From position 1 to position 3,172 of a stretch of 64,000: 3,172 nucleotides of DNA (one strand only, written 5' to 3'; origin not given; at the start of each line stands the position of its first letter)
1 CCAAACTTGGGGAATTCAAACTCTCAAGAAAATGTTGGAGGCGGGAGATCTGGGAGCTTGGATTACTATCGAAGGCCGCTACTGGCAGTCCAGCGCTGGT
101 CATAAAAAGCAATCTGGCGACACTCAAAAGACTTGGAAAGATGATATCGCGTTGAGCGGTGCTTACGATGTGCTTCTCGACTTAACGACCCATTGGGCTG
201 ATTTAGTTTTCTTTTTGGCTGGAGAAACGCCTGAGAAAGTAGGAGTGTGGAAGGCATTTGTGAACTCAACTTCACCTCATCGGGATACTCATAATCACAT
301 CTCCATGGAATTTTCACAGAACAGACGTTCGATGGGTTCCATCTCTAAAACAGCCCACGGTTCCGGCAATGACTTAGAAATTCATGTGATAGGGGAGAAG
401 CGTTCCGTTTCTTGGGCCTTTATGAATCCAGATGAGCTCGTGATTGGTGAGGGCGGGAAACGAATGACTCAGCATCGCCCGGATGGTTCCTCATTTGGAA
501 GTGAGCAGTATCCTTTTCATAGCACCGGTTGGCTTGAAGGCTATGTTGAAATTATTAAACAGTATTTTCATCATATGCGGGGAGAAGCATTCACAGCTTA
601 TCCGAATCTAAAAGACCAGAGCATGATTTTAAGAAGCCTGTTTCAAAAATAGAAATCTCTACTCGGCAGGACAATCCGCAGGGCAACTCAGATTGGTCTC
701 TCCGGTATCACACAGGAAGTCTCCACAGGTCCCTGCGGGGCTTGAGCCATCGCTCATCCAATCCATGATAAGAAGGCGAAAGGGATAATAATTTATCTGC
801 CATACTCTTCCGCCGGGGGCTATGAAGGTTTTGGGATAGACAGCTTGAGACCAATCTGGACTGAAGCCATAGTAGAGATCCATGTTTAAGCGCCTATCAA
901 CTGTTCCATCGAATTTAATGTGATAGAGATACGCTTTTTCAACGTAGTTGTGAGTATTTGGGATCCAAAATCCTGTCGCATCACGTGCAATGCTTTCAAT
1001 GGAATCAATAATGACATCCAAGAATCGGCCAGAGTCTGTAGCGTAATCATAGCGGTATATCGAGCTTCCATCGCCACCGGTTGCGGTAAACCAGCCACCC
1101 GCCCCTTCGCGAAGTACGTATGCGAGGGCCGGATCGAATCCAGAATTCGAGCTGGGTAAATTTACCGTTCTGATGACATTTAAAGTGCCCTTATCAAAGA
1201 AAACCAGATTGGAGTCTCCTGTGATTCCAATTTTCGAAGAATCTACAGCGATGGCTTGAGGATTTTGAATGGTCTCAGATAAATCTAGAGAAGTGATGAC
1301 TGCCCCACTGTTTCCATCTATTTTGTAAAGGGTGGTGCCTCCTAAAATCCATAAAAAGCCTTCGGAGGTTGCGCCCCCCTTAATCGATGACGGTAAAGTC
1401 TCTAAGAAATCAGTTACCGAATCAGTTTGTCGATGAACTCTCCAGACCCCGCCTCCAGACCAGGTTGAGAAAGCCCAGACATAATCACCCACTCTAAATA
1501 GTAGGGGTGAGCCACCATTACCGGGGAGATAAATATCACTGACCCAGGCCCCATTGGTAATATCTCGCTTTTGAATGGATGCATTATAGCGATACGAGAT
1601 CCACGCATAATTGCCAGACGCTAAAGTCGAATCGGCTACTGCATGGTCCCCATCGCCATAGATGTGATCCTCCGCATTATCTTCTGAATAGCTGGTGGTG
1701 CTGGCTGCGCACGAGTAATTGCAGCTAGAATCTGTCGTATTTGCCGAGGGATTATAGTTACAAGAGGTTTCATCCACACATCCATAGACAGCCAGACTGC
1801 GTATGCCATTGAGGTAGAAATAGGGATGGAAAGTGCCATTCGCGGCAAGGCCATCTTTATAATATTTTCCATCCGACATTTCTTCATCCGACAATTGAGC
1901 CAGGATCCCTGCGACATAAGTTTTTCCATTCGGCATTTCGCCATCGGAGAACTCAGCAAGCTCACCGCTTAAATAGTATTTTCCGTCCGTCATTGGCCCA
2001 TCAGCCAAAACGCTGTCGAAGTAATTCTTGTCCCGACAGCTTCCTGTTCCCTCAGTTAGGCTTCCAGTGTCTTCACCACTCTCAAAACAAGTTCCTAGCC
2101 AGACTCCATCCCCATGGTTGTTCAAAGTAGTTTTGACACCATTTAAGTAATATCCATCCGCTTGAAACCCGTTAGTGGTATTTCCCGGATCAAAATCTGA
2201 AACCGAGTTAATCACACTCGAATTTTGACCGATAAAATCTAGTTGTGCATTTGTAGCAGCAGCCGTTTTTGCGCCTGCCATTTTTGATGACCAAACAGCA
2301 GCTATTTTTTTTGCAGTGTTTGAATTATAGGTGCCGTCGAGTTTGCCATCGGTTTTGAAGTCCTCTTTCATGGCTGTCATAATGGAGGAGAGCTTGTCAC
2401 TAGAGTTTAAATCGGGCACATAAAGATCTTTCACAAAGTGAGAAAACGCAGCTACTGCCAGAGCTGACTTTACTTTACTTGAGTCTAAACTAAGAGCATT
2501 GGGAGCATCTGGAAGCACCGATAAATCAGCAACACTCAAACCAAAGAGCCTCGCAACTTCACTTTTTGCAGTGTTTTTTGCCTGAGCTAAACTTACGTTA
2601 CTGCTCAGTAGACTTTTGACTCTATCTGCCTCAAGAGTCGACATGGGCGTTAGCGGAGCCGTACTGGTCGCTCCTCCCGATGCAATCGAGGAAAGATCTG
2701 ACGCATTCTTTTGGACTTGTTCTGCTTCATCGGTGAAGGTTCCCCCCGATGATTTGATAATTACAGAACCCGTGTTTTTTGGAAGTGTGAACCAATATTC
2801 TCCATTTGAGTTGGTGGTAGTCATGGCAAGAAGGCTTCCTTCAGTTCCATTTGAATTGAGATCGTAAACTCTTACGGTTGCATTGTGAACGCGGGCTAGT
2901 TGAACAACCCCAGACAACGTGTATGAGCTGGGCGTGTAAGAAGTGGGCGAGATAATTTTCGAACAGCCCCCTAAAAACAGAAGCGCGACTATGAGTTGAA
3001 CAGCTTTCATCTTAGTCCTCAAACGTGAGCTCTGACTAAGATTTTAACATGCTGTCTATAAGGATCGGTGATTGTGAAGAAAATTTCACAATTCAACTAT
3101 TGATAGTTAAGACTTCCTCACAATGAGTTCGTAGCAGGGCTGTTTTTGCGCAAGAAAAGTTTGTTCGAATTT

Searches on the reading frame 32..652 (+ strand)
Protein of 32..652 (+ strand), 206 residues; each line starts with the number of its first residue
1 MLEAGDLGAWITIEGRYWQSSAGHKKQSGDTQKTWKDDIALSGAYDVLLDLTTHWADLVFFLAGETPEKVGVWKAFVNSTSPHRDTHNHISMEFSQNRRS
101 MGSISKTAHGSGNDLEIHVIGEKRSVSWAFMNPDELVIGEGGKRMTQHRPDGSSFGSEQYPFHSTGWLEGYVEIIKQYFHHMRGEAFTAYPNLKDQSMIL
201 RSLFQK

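Call 59: search_protein_families(library=pfam, proteins=[window:32-652:+], max_evalue=0.1)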
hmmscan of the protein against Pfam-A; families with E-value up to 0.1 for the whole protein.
window:32-652:+ (206 aa): 2 families
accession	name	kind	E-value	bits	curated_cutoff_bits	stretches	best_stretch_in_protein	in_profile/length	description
PF22725.1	GFO_IDH_MocA_C3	-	1.1e-10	42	27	1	1-126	7-123/124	GFO/IDH/MocA C-terminal domain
PF02894.22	GFO_IDH_MocA_C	-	1.2e-09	38.7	22.9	1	1-181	3-178/218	Oxidoreductase family, C-terminal alpha/beta domain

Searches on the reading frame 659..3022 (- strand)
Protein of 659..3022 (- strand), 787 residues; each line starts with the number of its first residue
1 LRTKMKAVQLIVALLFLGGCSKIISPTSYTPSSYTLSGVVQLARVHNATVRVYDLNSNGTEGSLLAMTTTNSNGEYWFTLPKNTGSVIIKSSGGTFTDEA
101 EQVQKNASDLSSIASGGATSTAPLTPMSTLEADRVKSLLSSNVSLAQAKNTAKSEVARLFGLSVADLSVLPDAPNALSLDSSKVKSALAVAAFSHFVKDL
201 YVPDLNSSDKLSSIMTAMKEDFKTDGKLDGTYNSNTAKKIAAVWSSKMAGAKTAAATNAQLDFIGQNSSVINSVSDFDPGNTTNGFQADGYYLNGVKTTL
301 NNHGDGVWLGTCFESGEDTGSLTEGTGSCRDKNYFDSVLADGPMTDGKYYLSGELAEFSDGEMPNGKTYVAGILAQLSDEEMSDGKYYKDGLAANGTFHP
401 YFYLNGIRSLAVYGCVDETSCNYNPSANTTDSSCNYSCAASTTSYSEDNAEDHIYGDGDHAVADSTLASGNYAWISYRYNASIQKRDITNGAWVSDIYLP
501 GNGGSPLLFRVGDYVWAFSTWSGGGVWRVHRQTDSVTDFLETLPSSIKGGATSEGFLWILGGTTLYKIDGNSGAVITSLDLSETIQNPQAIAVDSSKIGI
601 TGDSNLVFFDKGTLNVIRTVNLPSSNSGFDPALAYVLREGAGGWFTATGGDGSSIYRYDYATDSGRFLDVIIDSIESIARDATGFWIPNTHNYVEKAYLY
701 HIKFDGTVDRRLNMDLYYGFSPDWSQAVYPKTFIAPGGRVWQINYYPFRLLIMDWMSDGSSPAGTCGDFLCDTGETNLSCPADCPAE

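Call 59: search_protein_families(library=pfam, proteins=[window:659-3022:-], max_evalue=0.1)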
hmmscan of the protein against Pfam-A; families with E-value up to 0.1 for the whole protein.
window:659-3022:- (787 aa): 2 families
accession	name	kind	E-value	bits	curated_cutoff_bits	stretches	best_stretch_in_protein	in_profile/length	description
PF13620.12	CarboxypepD_reg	-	0.00029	21.6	32.3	1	43-94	12-59/82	Carboxypeptidase regulatory-like domain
PF17210.9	SdrD_B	-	0.059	14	29.7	1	58-111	32-88/112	SdrD B-like domain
